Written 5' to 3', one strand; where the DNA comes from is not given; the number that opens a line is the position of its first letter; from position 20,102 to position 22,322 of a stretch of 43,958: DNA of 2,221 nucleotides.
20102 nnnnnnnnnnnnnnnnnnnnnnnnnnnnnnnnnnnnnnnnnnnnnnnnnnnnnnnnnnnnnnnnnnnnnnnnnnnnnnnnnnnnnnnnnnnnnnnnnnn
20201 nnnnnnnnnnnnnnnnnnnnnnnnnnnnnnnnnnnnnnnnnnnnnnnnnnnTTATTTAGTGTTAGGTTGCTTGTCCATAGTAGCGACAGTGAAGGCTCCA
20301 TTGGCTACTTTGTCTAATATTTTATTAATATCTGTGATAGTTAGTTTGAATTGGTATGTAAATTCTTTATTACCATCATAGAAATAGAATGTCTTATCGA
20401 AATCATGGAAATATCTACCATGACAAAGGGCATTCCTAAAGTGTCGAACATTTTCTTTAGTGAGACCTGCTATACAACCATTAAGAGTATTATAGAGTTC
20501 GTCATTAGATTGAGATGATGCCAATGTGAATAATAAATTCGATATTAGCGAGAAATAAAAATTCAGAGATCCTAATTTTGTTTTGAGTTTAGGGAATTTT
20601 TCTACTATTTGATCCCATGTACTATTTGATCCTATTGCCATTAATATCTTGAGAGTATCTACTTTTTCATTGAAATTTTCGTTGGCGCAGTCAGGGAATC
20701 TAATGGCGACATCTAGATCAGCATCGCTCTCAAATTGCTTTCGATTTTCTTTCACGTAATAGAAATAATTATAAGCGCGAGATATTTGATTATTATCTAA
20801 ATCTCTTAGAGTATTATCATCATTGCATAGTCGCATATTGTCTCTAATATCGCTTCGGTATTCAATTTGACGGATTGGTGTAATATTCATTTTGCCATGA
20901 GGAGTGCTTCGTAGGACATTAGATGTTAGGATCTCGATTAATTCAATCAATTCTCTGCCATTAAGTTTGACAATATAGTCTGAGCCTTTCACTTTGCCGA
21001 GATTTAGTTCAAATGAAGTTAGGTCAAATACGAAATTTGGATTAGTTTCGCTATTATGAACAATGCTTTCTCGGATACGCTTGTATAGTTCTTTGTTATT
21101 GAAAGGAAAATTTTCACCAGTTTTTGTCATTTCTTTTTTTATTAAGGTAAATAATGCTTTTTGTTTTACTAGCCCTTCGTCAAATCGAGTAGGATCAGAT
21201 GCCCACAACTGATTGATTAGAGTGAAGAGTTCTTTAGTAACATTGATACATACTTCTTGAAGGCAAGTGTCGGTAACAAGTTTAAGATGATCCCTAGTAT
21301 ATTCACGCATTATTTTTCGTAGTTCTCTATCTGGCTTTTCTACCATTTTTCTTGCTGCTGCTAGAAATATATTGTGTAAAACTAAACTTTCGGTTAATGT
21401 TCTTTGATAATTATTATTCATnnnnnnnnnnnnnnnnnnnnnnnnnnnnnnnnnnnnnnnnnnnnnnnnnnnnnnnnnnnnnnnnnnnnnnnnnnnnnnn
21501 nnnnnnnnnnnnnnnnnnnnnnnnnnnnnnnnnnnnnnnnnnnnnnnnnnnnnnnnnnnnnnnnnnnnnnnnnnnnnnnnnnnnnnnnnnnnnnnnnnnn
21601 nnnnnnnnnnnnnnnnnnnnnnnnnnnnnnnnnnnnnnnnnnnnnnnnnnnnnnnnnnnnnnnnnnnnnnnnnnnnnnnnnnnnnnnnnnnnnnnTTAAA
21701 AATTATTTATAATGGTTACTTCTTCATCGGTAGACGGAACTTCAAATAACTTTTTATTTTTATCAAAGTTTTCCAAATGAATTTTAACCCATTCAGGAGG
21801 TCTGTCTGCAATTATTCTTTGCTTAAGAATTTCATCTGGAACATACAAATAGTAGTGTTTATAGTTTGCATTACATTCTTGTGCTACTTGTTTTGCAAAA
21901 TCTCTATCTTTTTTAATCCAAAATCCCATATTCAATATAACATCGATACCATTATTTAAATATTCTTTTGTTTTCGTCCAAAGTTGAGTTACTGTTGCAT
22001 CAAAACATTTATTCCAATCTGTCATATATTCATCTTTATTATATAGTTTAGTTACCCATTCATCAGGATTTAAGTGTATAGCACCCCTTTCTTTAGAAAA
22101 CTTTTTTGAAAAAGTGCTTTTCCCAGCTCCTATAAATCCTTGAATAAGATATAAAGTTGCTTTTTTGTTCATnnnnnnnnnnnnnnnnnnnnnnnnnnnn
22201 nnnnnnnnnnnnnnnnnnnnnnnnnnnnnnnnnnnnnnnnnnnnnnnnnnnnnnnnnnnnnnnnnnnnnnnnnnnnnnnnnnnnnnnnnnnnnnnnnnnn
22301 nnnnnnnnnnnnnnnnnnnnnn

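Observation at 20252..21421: Orphan ~390-aa protein with two Rx4H (HEPN-type) motifs in an internally duplicated layout, beside a tRNA-Asn island scar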

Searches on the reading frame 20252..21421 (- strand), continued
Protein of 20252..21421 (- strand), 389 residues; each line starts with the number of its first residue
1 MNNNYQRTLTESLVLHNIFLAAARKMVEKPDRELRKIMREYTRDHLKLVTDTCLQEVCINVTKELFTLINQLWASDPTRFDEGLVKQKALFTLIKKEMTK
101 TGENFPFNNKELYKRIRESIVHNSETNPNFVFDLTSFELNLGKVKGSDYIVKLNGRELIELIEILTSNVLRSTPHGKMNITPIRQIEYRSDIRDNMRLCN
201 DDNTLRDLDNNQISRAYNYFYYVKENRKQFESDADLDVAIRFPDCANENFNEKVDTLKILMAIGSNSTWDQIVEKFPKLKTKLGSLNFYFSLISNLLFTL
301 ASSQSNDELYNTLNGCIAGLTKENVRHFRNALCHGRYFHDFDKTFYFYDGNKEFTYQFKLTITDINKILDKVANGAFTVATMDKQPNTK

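Call 86: find_encoding_contigs(protein=P0010, flank=7000, max_places=1)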
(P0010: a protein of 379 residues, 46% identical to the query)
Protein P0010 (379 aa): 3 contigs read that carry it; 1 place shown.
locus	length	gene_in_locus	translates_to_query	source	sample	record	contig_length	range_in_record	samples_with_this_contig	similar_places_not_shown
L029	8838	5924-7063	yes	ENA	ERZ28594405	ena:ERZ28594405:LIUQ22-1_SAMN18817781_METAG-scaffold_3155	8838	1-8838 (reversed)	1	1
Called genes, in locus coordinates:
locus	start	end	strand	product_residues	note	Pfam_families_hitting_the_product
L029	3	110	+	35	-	?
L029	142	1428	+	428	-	PF05496:RuvB_N, PF00004:AAA, PF13173:AAA_14 (faint), PF16193:AAA_assoc_2, PF12002:MgsA_C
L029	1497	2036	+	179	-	PF00210:Ferritin (faint), PF02915:Rubrerythrin, PF21349:RUBY_RBDX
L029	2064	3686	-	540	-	-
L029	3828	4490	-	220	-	PF02224:Cytidylate_kin, PF13189:Cytidylate_kin2, PF13207:AAA_17, PF13238:AAA_18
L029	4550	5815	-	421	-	PF03952:Enolase_N, PF00113:Enolase_C, PF13378:MR_MLE_C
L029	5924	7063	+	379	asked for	-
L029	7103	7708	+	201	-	PF21982:RecX_HTH1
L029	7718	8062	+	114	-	PF01648:ACPS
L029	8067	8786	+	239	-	PF00657:Lipase_GDSL, PF13472:Lipase_GDSL_2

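Call 91: search_solved_structures(query=A3, max_evalue=10, show_alignments=3)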
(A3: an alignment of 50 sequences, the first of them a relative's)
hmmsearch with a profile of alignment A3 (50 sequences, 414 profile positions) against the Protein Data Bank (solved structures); distinct sequences matched with E-value up to 10: 4.
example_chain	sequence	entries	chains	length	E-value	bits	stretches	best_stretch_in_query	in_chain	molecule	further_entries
9qjg_A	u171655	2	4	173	0.025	16.7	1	149-240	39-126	histidine kinase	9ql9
8vc9_A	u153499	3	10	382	0.13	14.4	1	150-240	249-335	Leptospira virulence regulator B (LvrB) | histidine kinase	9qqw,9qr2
1w4s_A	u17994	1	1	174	0.15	14.2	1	26-101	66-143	POLYBROMO 1 PROTEIN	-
6oxb_B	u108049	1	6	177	0.17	14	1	26-101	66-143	Protein polybromo-1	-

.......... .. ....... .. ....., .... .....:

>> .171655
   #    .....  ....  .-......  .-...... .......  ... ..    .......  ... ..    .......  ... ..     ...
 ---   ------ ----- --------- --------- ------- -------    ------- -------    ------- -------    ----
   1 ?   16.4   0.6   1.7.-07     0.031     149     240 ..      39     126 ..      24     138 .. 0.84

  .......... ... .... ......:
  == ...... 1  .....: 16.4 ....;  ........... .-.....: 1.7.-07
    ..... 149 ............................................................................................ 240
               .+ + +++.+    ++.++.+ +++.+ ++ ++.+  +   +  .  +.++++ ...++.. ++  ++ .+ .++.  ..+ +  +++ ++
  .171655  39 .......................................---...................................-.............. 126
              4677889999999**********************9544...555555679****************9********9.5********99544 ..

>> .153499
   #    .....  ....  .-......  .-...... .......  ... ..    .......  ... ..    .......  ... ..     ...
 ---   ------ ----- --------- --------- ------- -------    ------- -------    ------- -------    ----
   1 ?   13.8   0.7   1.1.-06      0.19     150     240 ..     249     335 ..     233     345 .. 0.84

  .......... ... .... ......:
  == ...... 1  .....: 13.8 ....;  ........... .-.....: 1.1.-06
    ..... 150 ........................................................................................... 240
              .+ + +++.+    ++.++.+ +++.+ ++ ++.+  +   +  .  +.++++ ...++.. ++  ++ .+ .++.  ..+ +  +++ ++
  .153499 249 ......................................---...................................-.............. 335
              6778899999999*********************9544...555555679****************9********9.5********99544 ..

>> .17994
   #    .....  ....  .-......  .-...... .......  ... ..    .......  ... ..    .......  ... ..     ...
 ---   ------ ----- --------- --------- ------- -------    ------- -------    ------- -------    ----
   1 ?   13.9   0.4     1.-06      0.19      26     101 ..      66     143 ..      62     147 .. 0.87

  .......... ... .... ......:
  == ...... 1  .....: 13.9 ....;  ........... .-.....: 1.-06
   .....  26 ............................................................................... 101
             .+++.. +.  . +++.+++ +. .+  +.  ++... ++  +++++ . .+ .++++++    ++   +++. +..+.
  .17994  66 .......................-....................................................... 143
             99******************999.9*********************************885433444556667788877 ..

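Call 104: search_protein_families(library=padloc, alignment_id=A3, max_evalue=0.01)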
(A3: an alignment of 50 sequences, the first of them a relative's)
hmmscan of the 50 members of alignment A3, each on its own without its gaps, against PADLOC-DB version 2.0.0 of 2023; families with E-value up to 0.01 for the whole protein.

A. member 1, P0051 (416 aa): 0 families

B. families by the number of members that match (of 50 scanned): 5 families
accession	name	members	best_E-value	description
PDLC01825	CARF2--CARF_HEPN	3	0.0014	-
PDLC03820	RTasHEPN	2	0.00058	DRT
PDLC02149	TniQ_IB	1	0.00087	-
PDLC02786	SspE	1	0.0026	SspE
PDLC01684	Cas13c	1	0.0045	Cas13c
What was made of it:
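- Closest known: Cas13, especially compact Cas13an. Different: Only one weak PADLOC Cas13c hit occurs among 50 relatives (call 104).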

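Call 105: search_protein_families(library=pfam, alignment_id=A3, max_evalue=0.01)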
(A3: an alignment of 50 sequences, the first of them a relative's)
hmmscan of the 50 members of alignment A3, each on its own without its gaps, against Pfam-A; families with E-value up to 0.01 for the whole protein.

A. member 1, P0051 (416 aa): 1 family
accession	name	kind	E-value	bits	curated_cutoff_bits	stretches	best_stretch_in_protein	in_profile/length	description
PF18736.6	pEK499_p136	-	1.8e-07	31.5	26.6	1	49-164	21-142/152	HEPN pEK499 p136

B. families by the number of members that match (of 50 scanned): 9 families
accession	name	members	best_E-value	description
PF18736.6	pEK499_p136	12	1.8e-07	HEPN pEK499 p136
PF25325.1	EF-hand_EFHB_C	3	0.0036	EFHB C-terminal EF-hand domain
PF18735.6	HEPN_RiboL-PSP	2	9.7e-05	RiboL-PSP-HEPN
PF12231.13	Rif1_N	1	0.00049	Rap1-interacting factor 1 N terminal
PF10182.14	Flo11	1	0.0015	Flo11 domain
PF18737.6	HEPN_MAE_28990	1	0.0018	MAE_28990/MAE_18760-like HEPN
PF09756.15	DDRGK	1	0.0032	DDRGK domain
PF13519.12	VWA_2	1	0.0071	von Willebrand factor type A domain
PF22052.2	DUF6937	1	0.0073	Domain of unknown function (DUF6937)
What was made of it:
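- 20912..21421 (-): N-terminal HEPN module (about residues 1-170), pEK499_p136-like. Twelve of 50 relatives hit it (call 105).
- Fifteen of 50 relatives hit HEPN-clan families, and no other family recurs in more than 3 of them (call 105).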

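Call 109: search_protein_families(library=pfam, proteins=[L010:308-1126:+, L011:175-465:+, L011:750-971:+, L023:5442-6413:+], max_evalue=0.01)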
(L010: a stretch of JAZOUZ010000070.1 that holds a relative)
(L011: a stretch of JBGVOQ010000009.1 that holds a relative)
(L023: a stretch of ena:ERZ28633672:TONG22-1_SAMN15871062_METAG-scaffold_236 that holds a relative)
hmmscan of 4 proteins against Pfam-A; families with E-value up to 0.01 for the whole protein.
L010:308-1126:+ (272 aa): 2 families
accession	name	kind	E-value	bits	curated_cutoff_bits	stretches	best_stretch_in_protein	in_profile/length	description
PF03575.23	Peptidase_S51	-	1.7e-37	129.5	23.9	1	19-225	2-205/206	Peptidase family S51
PF07685.20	GATase_3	-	0.0082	16.2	27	0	85-155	17-92/196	CobB/CobQ-like glutamine amidotransferase domain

L011:175-465:+ (96 aa): 0 families

L011:750-971:+ (73 aa): 0 families

L023:5442-6413:+ (323 aa): 1 family
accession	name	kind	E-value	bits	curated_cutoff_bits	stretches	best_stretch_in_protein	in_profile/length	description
PF00078.32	RVT_1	-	7.7e-16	58.9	29.6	1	45-260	2-204/205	Reverse transcriptase (RNA-dependent DNA polymerase)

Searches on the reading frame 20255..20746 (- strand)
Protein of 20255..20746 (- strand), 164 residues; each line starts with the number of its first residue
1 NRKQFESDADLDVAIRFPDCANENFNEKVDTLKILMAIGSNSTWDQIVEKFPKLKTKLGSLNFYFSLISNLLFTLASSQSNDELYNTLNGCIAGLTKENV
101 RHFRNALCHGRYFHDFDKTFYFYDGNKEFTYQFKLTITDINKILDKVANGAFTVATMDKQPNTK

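Call 61: predict_structure(alignment_id=A4)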
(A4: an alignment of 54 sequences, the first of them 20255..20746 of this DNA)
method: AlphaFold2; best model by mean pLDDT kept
length: 164 residues; sequences in the alignment: 54
mean_pLDDT: 85.2   pTM: 0.75
mean pLDDT of the five models: 85.2, 84.4, 83.3, 82.6, 82.1
residues with pLDDT >= 90: 97; 70-90: 33; 50-70: 30; < 50: 4
segments of 3 or more residues with pLDDT < 50: 1-3
pLDDT, mean of each block of 10 residues (from residue 1): 58 65 83 94 95 92 92 95 95 96 94 88 90 95 88 55 65
secondary structure, 60 per line:
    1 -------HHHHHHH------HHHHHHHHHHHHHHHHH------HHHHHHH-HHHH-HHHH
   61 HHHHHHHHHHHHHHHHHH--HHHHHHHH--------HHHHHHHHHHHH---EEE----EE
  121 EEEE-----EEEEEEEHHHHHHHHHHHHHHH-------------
elements in order: H8-14 H21-37 H44-50 H52-55 H57-78 H81-88 H97-108 E112-114 E119-124 E130-136 H137-151
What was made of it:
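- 20297..20686 (-): C-terminal HEPN module (about residues 246-375). The AF2 domain model has pLDDT 85 (call 61).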

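Call 65: fold_search(model_id=the predicted structure, library=pdb)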
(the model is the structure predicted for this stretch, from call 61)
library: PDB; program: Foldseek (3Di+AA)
matches with E <= 10: 36; with E <= 0.001: 0
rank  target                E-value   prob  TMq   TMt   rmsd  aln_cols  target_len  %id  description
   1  5ek0_A                3.2e+00  0.07  0.21  0.15  14.0       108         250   12  Human Nav1.7-VSD4-NavAb in complex with GX-936. (released 2015-12-23)
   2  5yjw                  3.4e+00  0.04  0.13  0.05  13.8       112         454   10  Structure of the Ndi1 protein from Saccharomyces cerevisiae in complex with the competitive inhibitor, stigmatellin. (released 2018-02-14)
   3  5wlc_L5               3.6e+00  0.03  0.13  0.11  16.5       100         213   13  The complete structure of the small subunit processome (released 2017-09-27)
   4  6awg_B                3.8e+00  0.09  0.14  0.09   5.2        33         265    6  Staphylococcus aureus Type II pantothenate kinase in complex with nucleotides and pantothenate analog Deoxy-N190Pan (released 2018-09-12)
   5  4g6g_B                3.8e+00  0.04  0.13  0.05  13.9       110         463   10  Crystal structure of NDH with TRT (released 2012-10-24)
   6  2v75                  4.8e+00  0.08  0.20  0.32  10.9        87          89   10  N-terminal domain of Nab2 (released 2008-01-29)
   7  3bzq                  4.8e+00  0.06  0.11  0.18  13.5        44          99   14  High resolution crystal structure of Nitrogen Regulatory Protein (Rv2919c) of Mycobacterium tuberculosis (released 2008-04-01)
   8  6awh_B                5.1e+00  0.07  0.13  0.09   5.3        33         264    6  Staphylococcus aureus Type II pantothenate kinase in complex with ATP and pantothenate analog Deoxy-MeO-N5Pan (released 2018-09-12)
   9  8t7t_A                5.1e+00  0.02  0.14  0.06  11.1        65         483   11  CryoEM structure of the HisRS-like domain of human GCN2 (released 2024-03-13)
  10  5elz                  5.4e+00  0.07  0.14  0.09   5.5        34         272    6  Staphylococcus aureus Type II pantothenate kinase in complex with a pantothenate analog (released 2016-08-10)
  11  4g74_A                5.7e+00  0.03  0.13  0.06  13.7       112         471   10  Crystal structure of NDH with Quinone (released 2012-10-24)
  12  4m7x                  6.0e+00  0.06  0.13  0.08   5.3        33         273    6  Staphylococcus aureus Type II pantothenate kinase in complex with a pantothenate analog (released 2014-09-03)
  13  3lf0_A                6.0e+00  0.06  0.11  0.18  13.2        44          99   14  Crystal structure of the ATP bound Mycobacterium tuberculosis nitrogen regulatory PII protein (released 2010-07-07)
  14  5ek0_B                6.0e+00  0.05  0.22  0.16  13.8       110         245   13  Human Nav1.7-VSD4-NavAb in complex with GX-936. (released 2015-12-23)
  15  1ykd_A                6.0e+00  0.01  0.16  0.08  16.4       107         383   16  Crystal Structure of the Tandem GAF Domains from a Cyanobacterial Adenylyl Cyclase: Novel Modes of Ligand-Binding and  (released 2005-02-22)
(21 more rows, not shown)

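Call 66: search_protein_families(library=pfam, proteins=[window:20255-20746:-], max_evalue=5)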
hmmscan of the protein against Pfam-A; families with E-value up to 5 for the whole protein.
window:20255-20746:- (164 aa): 1 family
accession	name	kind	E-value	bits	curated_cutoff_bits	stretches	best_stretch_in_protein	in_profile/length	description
PF21852.1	DUF6911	-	0.04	14.1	24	1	39-65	19-45/128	Family of unknown function (DUF6911)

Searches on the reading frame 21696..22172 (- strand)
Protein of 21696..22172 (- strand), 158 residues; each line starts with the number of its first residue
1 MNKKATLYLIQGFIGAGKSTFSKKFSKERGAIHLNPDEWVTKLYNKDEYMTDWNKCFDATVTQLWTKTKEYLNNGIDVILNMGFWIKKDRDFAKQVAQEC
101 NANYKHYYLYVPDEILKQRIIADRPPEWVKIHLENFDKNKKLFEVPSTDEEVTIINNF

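Call 6: search_protein_families(library=pfam, proteins=[window:21696-22172:-], max_evalue=1)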
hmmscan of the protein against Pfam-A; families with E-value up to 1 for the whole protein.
window:21696-22172:- (158 aa): 8 families
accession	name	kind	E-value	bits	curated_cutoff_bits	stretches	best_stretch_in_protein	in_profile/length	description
PF13671.12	AAA_33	-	2e-17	64.2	27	1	8-144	2-141/143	AAA domain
PF13238.12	AAA_18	-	2.3e-05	25.3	29.4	1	9-136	2-122/128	AAA domain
PF06414.18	Zeta_toxin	-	4e-05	23.6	22.3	1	4-113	15-133/199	Zeta toxin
PF00406.28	ADK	-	0.0089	16.6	26.8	1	91-141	91-140/151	Adenylate kinase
PF01712.25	dNK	-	0.017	15.3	27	1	10-35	3-27/203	Deoxynucleoside kinase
PF21475.2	PaaA-like_N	-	0.025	14.5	27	1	121-142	23-44/60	PaaA-like, N-terminal domain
PF13207.12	AAA_17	-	0.029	15.1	27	1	13-123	3-122/136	AAA domain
PF02367.23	TsaE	-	0.091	13.2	26.6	1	4-30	20-46/128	Threonylcarbamoyl adenosine biosynthesis protein TsaE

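Call 7: search_protein_families(library=padloc, proteins=[window:21696-22172:-], max_evalue=1)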
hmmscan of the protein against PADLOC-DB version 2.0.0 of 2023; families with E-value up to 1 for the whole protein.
window:21696-22172:- (158 aa): 1 family
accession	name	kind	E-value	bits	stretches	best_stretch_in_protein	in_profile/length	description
PDLC02911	VakA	-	0.0058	15.2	1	10-36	7-33/163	-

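Call 8: search_protein_families(library=ncbifam, proteins=[window:21696-22172:-], max_evalue=1)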
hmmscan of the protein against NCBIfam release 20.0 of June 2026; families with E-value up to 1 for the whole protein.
window:21696-22172:- (158 aa): 9 families
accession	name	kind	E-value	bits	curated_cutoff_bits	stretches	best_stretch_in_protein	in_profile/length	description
TIGR03574.1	selen_PSTK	equivalog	9.4e-07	28.5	290.5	1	9-139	3-135/249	L-seryl-tRNA(Sec) kinase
TIGR01663.1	PNK-3'Pase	equivalog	0.0019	16.7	502.8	1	7-37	366-396/520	bifunctional polynucleotide phosphatase/kinase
TIGR00150.1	T6A_YjeE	equivalog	0.01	15.7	60.1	1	4-31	21-48/135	tRNA (adenosine(37)-N6)-threonylcarbamoyltransferase complex ATPase subunit type 1 TsaE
TIGR01313.1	therm_gnt_kin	subfamily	0.018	14.8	113.75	1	9-154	2-144/164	gluconokinase, GntK/IdnK-type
NF006085.0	PRK08233.1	equivalog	0.023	14.5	198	0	1-28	1-28/184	hypothetical protein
NF010555.0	PRK13949.1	equivalog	0.027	14.6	180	1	9-47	5-43/175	shikimate kinase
NF010556.0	PRK13951.1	equivalog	0.035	13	560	1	10-126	5-115/492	bifunctional shikimate kinase AroK/3-dehydroquinate synthase AroB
NF040667.1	hom_kin_desulfo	exception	0.1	12.5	197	1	11-46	6-41/163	homoserine kinase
TIGR03263.1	guanyl_kin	equivalog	0.14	11.8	160.45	0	6-33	2-29/180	guanylate kinase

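Call 11: search_protein_families(library=phrogs, proteins=[window:21696-22172:-], max_evalue=1)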
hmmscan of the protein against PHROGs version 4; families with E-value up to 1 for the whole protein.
window:21696-22172:- (158 aa): 8 families
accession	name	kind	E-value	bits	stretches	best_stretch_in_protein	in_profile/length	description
phrog_35548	-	unknown function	4.9e-15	56.7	1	1-155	1-159/166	-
phrog_505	-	other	8.6e-08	33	1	6-121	3-121/295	polynucleotide kinase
phrog_2071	-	other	2.4e-07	31.8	1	3-142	14-147/282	ATPase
phrog_761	-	other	7.6e-07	30.1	1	1-121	15-153/362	thymidylate kinase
phrog_6931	-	unknown function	5.6e-06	26.8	1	3-120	183-305/343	-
phrog_124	-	DNA, RNA and nucleotide metabolism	0.031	14.6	1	3-40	41-75/382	Sak4-like ssDNA annealing protein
phrog_10255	-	other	0.14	12.9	1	6-38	2-35/230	kinase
phrog_7297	-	unknown function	0.16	13.3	1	78-115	27-63/82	-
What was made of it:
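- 21696..22172 (-): Context only: AAA_33/PNK-like kinase, swappable cassette cargo and not a partner. Calls 6, 11.
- Checked: The kinase at 21696-22172 is AAA_33 (2e-17), with a polynucleotide-kinase PHROG match at 8.6e-8 (calls 6, 11).
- The kinase is AAA_33/PNK-like (calls 6, 8, 11).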
